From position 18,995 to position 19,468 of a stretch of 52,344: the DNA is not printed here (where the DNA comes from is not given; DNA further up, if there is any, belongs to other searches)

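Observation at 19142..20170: Conserved hydrophilic 25-aa C-terminal tail shared by secreted paralogs: candidate new sorting/anchoring tag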

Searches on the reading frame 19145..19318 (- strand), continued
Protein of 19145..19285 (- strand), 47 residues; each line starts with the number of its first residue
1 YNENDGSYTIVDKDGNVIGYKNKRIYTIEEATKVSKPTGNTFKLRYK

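Call 80: find_related_loci(query=A2, collection=viral_contigs, flank=5000)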
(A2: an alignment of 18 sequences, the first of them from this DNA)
Query A2 (47 aa) in viral_contigs; peptide patterns used: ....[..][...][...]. (x = any residue, [..] = any of these).
87 stretches matched a pattern, but none encodes a relative of the query by tblastn (E <= 1e-3).
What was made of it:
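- Tried and rejected: No relatives were found (call 80).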

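Call 85: search_protein_families(library=pfam, proteins=[L005:7393-9834:+, L017:6388-7983:+, L047:308-2215:+, L049:910-3405:+, L063:1-1611:+, L071:6561-7403:-, L076:6231-7532:-, L001:1397-3721:-, L011:19-1782:+, L012:6706-8142:+], max_evalue=0.00001)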
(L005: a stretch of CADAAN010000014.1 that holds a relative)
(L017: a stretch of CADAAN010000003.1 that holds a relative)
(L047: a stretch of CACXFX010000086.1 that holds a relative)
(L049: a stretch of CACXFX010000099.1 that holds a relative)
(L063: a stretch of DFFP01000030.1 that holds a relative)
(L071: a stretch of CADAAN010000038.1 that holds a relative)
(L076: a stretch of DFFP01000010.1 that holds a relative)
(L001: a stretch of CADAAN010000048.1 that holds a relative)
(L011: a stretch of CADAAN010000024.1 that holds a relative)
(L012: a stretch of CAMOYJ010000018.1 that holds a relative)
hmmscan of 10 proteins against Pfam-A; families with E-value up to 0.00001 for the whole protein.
L005:7393-9834:+ (813 aa): 6 families
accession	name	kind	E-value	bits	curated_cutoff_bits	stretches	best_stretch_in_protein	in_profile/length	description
PF05362.19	Lon_C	-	1.9e-96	322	21.1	1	599-801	2-204/205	Lon protease (S16) C-terminal proteolytic domain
PF02190.22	LON_substr_bdg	-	1.2e-56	192.3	28.7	1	38-228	2-199/200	ATP-dependent protease La (LON) substrate-binding domain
PF00004.35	AAA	-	5.4e-22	79.1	21.2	1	380-518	1-128/131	ATPase family associated with various cellular activities (AAA)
PF22667.2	Lon_lid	-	2.2e-19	69.3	27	1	541-591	2-52/57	Lon protease AAA+ ATPase lid domain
PF07728.20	AAA_5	-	3.8e-09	37.1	22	1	380-512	2-138/139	AAA domain (dynein-related subfamily)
PF13541.12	ChlI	-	7.4e-06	26.3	27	0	688-769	40-121/121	Subunit ChlI of Mg-chelatase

L017:6388-7983:+ (531 aa): 3 families
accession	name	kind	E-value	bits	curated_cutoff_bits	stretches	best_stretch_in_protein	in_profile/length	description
PF00152.25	tRNA-synt_2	-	5.9e-89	298.6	25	1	124-510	2-256/308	tRNA synthetases class II (D, K and N)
PF01336.31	tRNA_anti-codon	-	1.6e-17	63.6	27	1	25-103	1-72/75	OB-fold nucleic acid binding domain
PF02938.19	GAD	-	1.6e-13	51.1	23.4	1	320-407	4-93/95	GAD domain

L047:308-2215:+ (635 aa): 2 families
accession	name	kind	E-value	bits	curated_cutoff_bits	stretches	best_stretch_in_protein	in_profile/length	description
PF00012.26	HSP70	-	1.9e-279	928.5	20.6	1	5-599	1-599/599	Hsp70 protein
PF06723.19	MreB_Mbl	-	2.3e-16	60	27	1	133-371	91-316/327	MreB/Mbl protein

L049:910-3405:+ (831 aa): 3 families
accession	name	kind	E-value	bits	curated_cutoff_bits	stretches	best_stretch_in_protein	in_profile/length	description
PF00912.28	Transgly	-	2.2e-62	210.1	27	1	84-261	2-177/178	Transglycosylase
PF00905.27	Transpeptidase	-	1.1e-32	113.9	22.1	1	460-752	2-299/299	Penicillin binding protein transpeptidase domain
PF17092.11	PCB_OB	-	8.3e-24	84.9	27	1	349-457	1-111/111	Penicillin-binding protein OB-like domain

L063:1-1611:+ (536 aa): 6 families
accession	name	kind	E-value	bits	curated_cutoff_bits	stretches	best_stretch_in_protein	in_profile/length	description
PF02906.19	Fe_hyd_lg_C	-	3.6e-98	328.5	22.1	1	168-456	3-245/245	Iron only hydrogenase large subunit, C-terminal domain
PF02256.22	Fe_hyd_SSU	-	2.4e-19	69.6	24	1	474-528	1-55/56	Iron hydrogenase small subunit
PF10588.14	NADH-G_4Fe-4S_3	-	1e-15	57.4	27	1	27-65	1-39/40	NADH-ubiquinone oxidoreductase-G iron-sulfur binding region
PF00037.32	Fer4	-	1.8e-08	34.3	21.1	0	133-149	8-24/24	4Fe-4S binding domain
PF12838.12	Fer4_7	-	1.9e-07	31.9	27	1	89-147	1-52/52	4Fe-4S dicluster domain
PF13237.11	Fer4_10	-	2.6e-07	30.9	25.5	1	83-144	2-53/53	4Fe-4S dicluster domain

L071:6561-7403:- (280 aa): 1 family
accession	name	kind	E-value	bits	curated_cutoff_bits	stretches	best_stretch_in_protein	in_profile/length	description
PF02403.27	Seryl_tRNA_N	-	4.2e-18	66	28.2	1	1-108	1-108/108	Seryl-tRNA synthetase N-terminal domain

L076:6231-7532:- (433 aa): 2 families
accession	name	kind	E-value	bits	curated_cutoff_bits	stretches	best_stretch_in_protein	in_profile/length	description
PF00587.30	tRNA-synt_2b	-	9.5e-31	107.7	29.3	1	226-405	8-179/179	tRNA synthetase class II core domain (G, H, P, S and T)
PF02403.27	Seryl_tRNA_N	-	3.8e-20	72.6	28.2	1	5-112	1-108/108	Seryl-tRNA synthetase N-terminal domain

L001:1397-3721:- (774 aa): 2 families
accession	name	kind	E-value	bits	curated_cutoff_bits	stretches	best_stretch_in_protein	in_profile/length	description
PF00924.24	MS_channel_2nd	-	2.3e-23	82.5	20.2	1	604-671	1-68/68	Mechanosensitive ion channel, beta-domain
PF21082.3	MS_channel_3rd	-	5.2e-23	81.7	21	1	678-761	1-88/88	Mechanosensitive ion channel MscS, C-terminal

L011:19-1782:+ (587 aa): 2 families
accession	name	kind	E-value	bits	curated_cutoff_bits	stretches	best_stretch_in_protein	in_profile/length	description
PF02683.22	DsbD_TM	-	3.3e-16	59.7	27.1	1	248-455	3-214/219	Cytochrome C biogenesis protein transmembrane domain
PF13899.12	Thioredoxin_7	-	8.3e-13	48.7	27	1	472-557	2-82/83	Thioredoxin-like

L012:6706-8142:+ (478 aa): 1 family
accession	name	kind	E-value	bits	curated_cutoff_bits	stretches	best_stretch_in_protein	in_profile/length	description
PF02554.20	CstA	-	7.7e-61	206.9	27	3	12-156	2-148/560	Carbon starvation protein CstA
